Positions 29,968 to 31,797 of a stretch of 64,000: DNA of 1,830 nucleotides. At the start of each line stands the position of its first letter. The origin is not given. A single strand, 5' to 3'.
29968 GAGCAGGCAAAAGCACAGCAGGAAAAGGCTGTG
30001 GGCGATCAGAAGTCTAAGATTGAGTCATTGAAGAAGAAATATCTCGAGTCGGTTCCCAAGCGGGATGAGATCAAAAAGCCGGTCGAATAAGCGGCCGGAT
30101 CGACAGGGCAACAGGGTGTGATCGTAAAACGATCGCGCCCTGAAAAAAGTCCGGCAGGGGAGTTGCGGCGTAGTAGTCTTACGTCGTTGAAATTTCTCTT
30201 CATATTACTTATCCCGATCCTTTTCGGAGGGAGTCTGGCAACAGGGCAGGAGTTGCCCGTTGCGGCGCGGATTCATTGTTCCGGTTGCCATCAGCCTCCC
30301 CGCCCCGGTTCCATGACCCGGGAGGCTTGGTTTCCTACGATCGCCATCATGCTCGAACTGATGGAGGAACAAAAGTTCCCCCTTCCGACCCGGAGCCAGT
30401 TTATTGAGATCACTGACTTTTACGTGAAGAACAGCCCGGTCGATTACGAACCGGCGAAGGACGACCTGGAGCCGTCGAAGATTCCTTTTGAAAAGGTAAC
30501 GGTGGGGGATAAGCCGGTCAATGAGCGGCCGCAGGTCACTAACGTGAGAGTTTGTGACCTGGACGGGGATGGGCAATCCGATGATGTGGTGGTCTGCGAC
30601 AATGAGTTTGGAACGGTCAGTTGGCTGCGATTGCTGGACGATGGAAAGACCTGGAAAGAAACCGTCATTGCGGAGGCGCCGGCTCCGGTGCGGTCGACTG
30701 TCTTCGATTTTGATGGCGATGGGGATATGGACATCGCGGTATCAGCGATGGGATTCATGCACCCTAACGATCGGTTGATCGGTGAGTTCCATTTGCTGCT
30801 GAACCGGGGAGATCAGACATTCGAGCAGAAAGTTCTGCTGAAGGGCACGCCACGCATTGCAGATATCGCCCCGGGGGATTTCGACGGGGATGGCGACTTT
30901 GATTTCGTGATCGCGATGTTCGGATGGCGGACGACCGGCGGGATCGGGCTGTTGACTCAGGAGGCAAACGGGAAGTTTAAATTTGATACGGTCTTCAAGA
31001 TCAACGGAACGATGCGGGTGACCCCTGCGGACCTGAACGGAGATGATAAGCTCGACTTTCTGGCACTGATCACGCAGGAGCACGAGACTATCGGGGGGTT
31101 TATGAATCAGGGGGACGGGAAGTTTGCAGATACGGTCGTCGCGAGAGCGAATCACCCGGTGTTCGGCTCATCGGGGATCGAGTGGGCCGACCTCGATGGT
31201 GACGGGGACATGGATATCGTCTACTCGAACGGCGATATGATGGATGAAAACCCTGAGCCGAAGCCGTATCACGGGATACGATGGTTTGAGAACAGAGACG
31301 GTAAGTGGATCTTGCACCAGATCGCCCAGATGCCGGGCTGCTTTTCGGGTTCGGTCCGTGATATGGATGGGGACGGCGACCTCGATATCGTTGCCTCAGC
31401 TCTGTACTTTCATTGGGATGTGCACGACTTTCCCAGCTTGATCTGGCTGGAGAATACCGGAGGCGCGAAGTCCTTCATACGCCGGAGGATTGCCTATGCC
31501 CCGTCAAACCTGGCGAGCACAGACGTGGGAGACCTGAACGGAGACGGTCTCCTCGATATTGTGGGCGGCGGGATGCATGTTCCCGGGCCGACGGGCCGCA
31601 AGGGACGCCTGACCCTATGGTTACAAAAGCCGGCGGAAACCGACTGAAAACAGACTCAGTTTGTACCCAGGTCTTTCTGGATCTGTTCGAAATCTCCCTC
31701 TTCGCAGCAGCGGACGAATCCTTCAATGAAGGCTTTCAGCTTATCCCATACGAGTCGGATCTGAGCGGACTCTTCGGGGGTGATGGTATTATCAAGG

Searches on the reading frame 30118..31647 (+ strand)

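Call 59: search_protein_families(library=pfam, proteins=[window:30118-31647:+], max_evalue=0.00001)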
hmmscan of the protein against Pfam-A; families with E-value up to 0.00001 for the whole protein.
window:30118-31647:+ (509 aa): 3 families
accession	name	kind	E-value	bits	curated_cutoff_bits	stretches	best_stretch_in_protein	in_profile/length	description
PF13517.12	FG-GAP_3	-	1.7e-40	137.9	26.9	3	147-208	1-61/61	FG-GAP-like repeat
PF01839.29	FG-GAP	-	2.9e-20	72.2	22.1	0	195-214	8-26/37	FG-GAP repeat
PF12256.14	TcdB_toxin_midN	-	5.3e-06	26.3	24.8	0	137-158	24-45/181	Insecticide toxin TcdB middle/N-terminal region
